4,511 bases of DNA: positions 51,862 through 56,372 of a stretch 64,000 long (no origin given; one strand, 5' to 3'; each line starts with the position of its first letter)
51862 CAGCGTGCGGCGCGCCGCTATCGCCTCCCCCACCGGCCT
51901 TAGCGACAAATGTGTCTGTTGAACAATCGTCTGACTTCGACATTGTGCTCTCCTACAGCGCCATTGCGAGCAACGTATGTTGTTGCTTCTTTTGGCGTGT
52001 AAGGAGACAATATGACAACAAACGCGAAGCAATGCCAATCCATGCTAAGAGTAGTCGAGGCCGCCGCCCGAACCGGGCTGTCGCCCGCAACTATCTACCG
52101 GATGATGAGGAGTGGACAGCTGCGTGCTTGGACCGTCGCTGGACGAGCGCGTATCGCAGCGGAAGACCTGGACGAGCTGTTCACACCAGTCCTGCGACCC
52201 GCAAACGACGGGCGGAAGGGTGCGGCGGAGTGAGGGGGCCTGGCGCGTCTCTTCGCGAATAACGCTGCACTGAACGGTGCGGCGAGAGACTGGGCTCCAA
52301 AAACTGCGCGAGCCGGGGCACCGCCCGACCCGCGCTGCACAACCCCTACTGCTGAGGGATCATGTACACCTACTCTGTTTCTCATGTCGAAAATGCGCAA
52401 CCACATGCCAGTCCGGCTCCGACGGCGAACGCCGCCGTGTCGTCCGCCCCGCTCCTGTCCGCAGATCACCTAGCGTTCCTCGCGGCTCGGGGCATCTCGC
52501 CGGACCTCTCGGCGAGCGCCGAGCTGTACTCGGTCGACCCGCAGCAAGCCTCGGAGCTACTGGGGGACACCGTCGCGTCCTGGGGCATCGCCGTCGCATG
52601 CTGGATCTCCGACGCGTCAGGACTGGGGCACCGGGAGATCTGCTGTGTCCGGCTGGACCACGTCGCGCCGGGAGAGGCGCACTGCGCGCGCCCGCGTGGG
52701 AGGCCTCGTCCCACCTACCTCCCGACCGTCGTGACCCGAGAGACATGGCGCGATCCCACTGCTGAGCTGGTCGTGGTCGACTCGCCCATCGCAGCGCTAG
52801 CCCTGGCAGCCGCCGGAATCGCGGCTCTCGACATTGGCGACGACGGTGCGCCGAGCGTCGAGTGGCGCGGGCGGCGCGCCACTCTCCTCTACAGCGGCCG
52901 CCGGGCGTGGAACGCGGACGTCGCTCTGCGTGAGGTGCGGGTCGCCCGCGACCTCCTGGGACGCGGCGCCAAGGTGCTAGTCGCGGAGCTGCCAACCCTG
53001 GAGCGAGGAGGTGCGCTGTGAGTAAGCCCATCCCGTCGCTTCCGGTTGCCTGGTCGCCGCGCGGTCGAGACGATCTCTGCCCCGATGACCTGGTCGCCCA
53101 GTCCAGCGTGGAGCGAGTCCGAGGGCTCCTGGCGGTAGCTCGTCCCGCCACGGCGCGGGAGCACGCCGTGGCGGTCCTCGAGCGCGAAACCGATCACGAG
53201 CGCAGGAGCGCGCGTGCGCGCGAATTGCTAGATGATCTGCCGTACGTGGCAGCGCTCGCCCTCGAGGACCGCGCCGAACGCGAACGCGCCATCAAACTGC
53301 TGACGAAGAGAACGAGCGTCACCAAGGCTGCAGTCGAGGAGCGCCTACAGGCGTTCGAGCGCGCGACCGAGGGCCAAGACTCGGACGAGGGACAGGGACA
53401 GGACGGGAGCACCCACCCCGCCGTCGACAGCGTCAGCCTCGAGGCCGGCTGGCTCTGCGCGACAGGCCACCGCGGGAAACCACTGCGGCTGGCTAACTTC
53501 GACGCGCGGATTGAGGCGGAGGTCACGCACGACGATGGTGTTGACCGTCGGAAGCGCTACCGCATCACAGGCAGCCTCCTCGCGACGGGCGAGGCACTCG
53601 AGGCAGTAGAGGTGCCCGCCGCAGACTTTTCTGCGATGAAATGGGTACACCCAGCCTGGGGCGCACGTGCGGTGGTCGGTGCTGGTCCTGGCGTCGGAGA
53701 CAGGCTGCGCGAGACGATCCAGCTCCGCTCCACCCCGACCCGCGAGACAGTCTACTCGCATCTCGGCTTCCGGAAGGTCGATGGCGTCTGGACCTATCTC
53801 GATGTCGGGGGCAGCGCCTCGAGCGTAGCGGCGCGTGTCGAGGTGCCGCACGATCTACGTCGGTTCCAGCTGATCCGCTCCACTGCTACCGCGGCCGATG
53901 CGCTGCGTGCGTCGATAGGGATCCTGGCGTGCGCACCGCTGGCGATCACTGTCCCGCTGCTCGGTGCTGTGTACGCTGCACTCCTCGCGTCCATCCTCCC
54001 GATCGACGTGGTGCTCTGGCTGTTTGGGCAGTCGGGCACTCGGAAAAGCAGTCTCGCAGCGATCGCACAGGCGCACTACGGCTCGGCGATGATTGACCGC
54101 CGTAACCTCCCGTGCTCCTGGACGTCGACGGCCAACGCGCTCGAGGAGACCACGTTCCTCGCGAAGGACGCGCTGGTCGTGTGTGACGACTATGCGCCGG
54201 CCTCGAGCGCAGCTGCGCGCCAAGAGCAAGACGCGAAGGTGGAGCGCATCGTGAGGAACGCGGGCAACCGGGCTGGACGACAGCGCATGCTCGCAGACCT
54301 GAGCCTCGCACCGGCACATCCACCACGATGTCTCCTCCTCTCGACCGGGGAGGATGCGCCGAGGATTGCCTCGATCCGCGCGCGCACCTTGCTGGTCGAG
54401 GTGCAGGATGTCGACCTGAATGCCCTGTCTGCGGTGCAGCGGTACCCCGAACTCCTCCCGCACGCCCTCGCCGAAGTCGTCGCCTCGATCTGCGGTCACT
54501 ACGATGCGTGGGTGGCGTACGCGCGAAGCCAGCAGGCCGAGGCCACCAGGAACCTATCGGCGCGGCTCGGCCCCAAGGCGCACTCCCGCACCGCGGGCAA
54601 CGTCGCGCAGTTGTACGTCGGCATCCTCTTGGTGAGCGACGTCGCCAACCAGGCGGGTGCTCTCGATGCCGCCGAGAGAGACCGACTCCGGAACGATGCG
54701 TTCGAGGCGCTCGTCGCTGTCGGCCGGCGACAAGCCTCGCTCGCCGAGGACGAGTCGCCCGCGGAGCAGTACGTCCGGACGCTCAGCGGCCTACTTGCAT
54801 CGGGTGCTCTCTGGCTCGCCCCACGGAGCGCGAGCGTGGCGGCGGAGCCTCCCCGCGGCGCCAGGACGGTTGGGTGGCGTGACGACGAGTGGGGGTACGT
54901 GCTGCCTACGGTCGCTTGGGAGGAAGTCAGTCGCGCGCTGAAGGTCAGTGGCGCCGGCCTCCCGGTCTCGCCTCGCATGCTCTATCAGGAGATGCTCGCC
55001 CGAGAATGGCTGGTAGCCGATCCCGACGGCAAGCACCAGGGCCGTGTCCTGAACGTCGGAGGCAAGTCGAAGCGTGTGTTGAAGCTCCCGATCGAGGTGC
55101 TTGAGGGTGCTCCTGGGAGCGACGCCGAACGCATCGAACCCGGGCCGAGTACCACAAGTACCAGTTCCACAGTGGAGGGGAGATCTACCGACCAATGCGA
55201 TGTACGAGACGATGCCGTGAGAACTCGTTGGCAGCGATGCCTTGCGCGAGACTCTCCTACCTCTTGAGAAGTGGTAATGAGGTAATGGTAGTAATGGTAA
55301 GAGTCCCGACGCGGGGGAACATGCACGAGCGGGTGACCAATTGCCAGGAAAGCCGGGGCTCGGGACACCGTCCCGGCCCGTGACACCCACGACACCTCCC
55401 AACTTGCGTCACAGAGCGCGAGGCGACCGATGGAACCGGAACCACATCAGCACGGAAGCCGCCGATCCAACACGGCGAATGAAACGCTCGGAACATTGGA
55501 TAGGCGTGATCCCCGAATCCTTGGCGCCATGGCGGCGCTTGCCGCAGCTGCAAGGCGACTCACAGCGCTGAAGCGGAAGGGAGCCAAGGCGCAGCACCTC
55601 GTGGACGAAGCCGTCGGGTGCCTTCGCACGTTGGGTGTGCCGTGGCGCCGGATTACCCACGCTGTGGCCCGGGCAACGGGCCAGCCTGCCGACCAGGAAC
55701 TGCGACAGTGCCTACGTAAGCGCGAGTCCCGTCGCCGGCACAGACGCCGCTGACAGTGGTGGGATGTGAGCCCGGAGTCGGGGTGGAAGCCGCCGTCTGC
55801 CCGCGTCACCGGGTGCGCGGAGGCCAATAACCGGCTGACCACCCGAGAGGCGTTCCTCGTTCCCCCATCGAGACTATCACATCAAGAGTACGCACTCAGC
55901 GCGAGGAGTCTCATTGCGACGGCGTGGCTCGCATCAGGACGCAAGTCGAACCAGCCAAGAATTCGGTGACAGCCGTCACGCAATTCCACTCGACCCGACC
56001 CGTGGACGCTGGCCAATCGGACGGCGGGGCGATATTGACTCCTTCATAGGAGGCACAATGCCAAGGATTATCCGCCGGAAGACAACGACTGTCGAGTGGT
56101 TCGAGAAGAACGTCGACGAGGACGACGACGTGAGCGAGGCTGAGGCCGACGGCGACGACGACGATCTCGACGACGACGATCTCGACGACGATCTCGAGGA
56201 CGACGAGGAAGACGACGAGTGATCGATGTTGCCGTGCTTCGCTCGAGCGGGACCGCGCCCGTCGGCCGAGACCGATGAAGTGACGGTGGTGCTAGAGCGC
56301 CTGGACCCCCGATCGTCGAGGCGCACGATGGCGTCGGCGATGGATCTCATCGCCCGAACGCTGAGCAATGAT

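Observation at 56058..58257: Satellite cargo operon: hyper-acidic 54-aa peptide + Tyr-less recombinase-like protein + nitrilase-like protein with Gly at the catalytic Cys position + small protein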

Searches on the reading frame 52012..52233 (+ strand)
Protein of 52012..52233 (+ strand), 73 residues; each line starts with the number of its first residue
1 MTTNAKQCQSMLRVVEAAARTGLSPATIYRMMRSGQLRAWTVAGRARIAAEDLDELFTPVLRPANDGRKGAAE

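Call 7: search_protein_families(library=pfam, proteins=[window:52012-52233:+], max_evalue=0.1)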
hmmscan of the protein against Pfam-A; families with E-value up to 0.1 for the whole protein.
window:52012-52233:+ (73 aa): 10 families
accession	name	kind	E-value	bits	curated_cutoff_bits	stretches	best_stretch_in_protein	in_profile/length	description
PF12728.13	HTH_17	-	6.5e-11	42.8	27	1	11-57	1-47/51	Helix-turn-helix domain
PF13338.12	AbiEi_4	-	0.00013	22.4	25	1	10-37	12-38/49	Transcriptional regulator, AbiEi antitoxin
PF09339.16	HTH_IclR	-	0.00025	21.2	22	1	8-33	15-40/52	IclR helix-turn-helix domain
PF24410.1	wHTH-HSP90_Na-assoc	-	0.0037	18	23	1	13-34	31-52/55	wHTH-Hsp90_Na associated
PF13560.12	HTH_31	-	0.0076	17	27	1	12-42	15-46/64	Helix-turn-helix domain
PF17863.7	AAA_lid_2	-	0.008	16.3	22.7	1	15-63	5-52/74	AAA lid domain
PF05930.18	Phage_AlpA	-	0.011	16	21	1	11-36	3-28/51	Prophage CP4-57 regulatory protein (AlpA)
PF00376.29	MerR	-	0.012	15.8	28.2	1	16-44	4-33/38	MerR family regulatory protein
PF13551.12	HTH_29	-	0.024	15.2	28.1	1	13-30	14-31/64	Winged helix-turn helix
PF13542.12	HTH_Tnp_ISL3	-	0.038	13.9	27.4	1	6-33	22-48/51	Helix-turn-helix domain of transposase family ISL3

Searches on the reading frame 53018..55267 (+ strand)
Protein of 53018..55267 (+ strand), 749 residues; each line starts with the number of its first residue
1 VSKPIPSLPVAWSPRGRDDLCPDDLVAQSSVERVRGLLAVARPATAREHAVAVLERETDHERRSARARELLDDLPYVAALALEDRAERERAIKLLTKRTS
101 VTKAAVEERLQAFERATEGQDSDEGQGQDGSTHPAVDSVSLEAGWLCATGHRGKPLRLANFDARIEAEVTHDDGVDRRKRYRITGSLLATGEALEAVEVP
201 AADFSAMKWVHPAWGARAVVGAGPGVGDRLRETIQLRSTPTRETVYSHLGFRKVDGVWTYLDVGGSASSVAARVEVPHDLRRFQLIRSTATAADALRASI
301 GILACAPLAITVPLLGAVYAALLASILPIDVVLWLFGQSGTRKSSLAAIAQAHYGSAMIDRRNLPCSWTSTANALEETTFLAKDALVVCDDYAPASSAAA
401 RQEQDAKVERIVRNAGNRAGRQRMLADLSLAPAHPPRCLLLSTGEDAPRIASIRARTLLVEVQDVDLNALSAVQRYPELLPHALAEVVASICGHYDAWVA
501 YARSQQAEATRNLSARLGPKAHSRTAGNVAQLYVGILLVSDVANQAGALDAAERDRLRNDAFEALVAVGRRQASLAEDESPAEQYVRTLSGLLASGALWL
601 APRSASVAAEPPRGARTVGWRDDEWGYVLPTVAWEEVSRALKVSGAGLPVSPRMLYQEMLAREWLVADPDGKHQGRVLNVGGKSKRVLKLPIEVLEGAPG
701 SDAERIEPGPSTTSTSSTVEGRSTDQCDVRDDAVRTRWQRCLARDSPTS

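Call 7: search_protein_families(library=pfam, proteins=[window:53018-55267:+], max_evalue=0.1)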
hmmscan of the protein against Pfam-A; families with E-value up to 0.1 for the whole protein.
window:53018-55267:+ (749 aa): 1 family
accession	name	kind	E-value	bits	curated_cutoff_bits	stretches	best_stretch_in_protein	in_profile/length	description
PF06048.17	DUF927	-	1.2e-05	25.6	22.6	1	317-394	178-251/284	Domain of unknown function (DUF927)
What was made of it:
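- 53018..55267 (+): Context: DUF927-type replicative helicase of the integrative element, about 790 bp upstream of the cluster. PF06048 (call 7).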

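Call 8: search_protein_families(library=ncbifam, proteins=[window:53018-55267:+], max_evalue=0.1)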
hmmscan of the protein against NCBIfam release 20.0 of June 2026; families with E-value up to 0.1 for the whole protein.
window:53018-55267:+ (749 aa): 1 family
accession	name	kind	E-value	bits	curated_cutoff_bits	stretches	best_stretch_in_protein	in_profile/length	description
NF047345.1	SCCmet_Cch1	equivalog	0.02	13.5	700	1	331-391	187-247/542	cassette chromosome replicative helicase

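Call 19: search_protein_families(library=phrogs, proteins=[window:53018-55267:+], max_evalue=0.1)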
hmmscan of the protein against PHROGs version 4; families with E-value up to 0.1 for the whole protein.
window:53018-55267:+ (749 aa): 0 families

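Call 20: search_protein_families(library=padloc, proteins=[window:53018-55267:+], max_evalue=0.1)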
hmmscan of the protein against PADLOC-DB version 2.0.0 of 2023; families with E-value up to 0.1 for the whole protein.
window:53018-55267:+ (749 aa): 0 families

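Call 91: find_related_loci(query=window:53018-55267:+, collection=viral_contigs, flank=8000)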
Query window:53018-55267:+ (749 aa) in viral_contigs; peptide patterns used: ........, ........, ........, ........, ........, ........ (x = any residue, [..] = any of these).
1 stretches matched a pattern, but none encodes a relative of the query by tblastn (E <= 1e-3).
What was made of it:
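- On Phage satellite (P4-like / PICI-like): No relatives in IMG/VR (call 91).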

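Call 93: search_dna_similar(query=window:53018-55267:+, collection=phages, mode=protein, max_evalue=0.00001, max_rows=8)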
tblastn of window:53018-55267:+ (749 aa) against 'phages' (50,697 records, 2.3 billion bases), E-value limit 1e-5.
Records with a match: 2; places in all: 2; records where one place covers at least 80% of the query: 0.
Best place of each record, by identity: <60% 2.
By first word of the organism name: Bacteriophage 2.
By host as written in the record: - 2.
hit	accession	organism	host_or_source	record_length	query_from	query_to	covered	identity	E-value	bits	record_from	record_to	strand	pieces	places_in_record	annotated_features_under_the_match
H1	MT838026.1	Bacteriophage sp.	human fecal samples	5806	144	659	69%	28.5%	2e-46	184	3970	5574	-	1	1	record has no annotation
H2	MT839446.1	Bacteriophage sp.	human fecal samples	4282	155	659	67%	24.3%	6e-31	136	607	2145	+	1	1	record has no annotation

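Call 94: search_dna_similar(query=window:53018-55267:+, collection=plasmids, mode=protein, max_evalue=0.00001, max_rows=8)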
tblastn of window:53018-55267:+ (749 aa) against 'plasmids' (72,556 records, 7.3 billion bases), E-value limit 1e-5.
Records with a match: 35; places in all: 35; records where one place covers at least 80% of the query: 0.
Best place of each record, by identity: <60% 35.
By first word of the organism name: Rhodococcus 27; Clostridium 2; Brachybacterium 1; Nonomuraea 1; Xylanimonas 1; Cellulosimicrobium 1; Bacillus 1; Brevibacterium 1.
By predicted mobility (MOB-suite, as given by PLSDB): non-mobilizable 21; mobilizable 14.
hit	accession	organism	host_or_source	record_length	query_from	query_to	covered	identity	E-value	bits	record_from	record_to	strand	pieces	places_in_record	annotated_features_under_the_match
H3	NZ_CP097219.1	Brachybacterium kimchii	kimchi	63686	165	566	54%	26.6%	2e-9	69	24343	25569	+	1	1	hypothetical protein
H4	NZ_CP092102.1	Rhodococcus qingshengii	soil,petroleum-contaminated soil, ...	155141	230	576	46%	29.3%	3e-11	75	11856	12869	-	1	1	telomere-binding protein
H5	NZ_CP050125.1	Rhodococcus erythropolis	pure culture,petroleum-contaminated soil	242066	230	576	46%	29.3%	3e-11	75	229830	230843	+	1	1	telomere-binding protein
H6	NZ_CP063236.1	Rhodococcus qingshengii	soil,Saratov Oil Refinery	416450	230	576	46%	29.3%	3e-11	75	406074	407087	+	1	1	telomere-binding protein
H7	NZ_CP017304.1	Rhodococcus sp. YL-1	pure culture,soil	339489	229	576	46%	29.2%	7e-14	84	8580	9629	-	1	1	telomere-binding protein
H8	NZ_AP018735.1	Rhodococcus erythropolis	-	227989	229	573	46%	29.2%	8e-14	84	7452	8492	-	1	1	telomere-binding protein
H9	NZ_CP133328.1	Rhodococcus sp. DN22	whole organism,soil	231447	229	573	46%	29.2%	8e-14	84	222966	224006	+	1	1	telomere-binding protein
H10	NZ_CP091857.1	Rhodococcus erythropolis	-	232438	229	573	46%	29.2%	8e-14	84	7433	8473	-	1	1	telomere-binding protein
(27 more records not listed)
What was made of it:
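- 53018..55267 (+): Distant relatives occur in two small 'Bacteriophage sp.' contigs and in actinobacterial plasmids (calls 93, 94).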

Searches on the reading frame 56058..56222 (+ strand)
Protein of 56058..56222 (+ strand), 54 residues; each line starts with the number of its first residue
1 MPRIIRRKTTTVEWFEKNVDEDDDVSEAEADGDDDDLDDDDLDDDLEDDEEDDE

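Call 7: search_protein_families(library=pfam, proteins=[window:56058-56222:+], max_evalue=0.1)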
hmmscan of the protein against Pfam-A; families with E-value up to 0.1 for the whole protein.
window:56058-56222:+ (54 aa): 0 families

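Call 8: search_protein_families(library=ncbifam, proteins=[window:56058-56222:+], max_evalue=0.1)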
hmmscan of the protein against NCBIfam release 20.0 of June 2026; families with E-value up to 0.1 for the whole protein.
window:56058-56222:+ (54 aa): 0 families

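Call 19: search_protein_families(library=phrogs, proteins=[window:56058-56222:+], max_evalue=0.1)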
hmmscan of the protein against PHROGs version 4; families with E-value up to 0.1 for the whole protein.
window:56058-56222:+ (54 aa): 0 families

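Call 20: search_protein_families(library=padloc, proteins=[window:56058-56222:+], max_evalue=0.1)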
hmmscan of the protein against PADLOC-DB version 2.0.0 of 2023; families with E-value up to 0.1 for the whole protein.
window:56058-56222:+ (54 aa): 0 families

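Call 46: list_cluster_members(proteins=[window:56058-56222:+, window:55914-56222:+, window:56226-57023:+, P0001, window:57113-57991:+, window:57988-58257:+, window:55976-56368:-, window:58009-58710:-, window:58905-59864:-, window:53018-55267:+])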
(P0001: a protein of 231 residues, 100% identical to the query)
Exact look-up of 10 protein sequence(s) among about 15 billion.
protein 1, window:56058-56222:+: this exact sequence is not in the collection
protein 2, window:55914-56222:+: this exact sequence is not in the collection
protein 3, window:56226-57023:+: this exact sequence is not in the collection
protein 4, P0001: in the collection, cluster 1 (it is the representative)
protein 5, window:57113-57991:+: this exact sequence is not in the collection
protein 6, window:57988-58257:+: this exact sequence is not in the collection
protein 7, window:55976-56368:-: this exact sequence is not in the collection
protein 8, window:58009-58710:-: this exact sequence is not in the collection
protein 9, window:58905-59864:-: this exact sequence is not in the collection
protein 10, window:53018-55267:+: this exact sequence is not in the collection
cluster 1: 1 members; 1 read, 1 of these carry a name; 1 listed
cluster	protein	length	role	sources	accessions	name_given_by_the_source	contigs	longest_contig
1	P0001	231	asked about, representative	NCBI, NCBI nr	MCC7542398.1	MAG: hypothetical protein IT379_39635 [Deltaproteobacteria bacterium] | hypothetical protein [Deltaproteobacteria bacterium]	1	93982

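Call 70: search_dna_similar(query=window:56058-56222:+, collection=phages, mode=protein, max_evalue=1, max_rows=10)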
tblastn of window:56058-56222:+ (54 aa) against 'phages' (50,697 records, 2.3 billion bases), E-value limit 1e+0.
No match.
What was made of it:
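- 56058..56222 (+): Orphan 54-aa ORF with a basic N-terminus (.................) and a 36-residue tail holding 27 Asp/Glu. The DNA is also a GAC-based tandem repeat. No family or database hit (calls 7, 8, 19, 20, 70).
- On DNA-mimic anti-restriction proteins (Ocr, ArdA): No hit in Pfam, NCBIfam, PHROGs or PADLOC, nor by tblastn against phages (calls 7, 8, 19, 20, 70).
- Closest known: Ocr / ArdA DNA-mimic anti-restriction proteins. Different: There is no homology (calls 7, 19, 20, 70).
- There is no sequence similarity to any known mimic (calls 7, 19, 20, 70) and no conservation.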
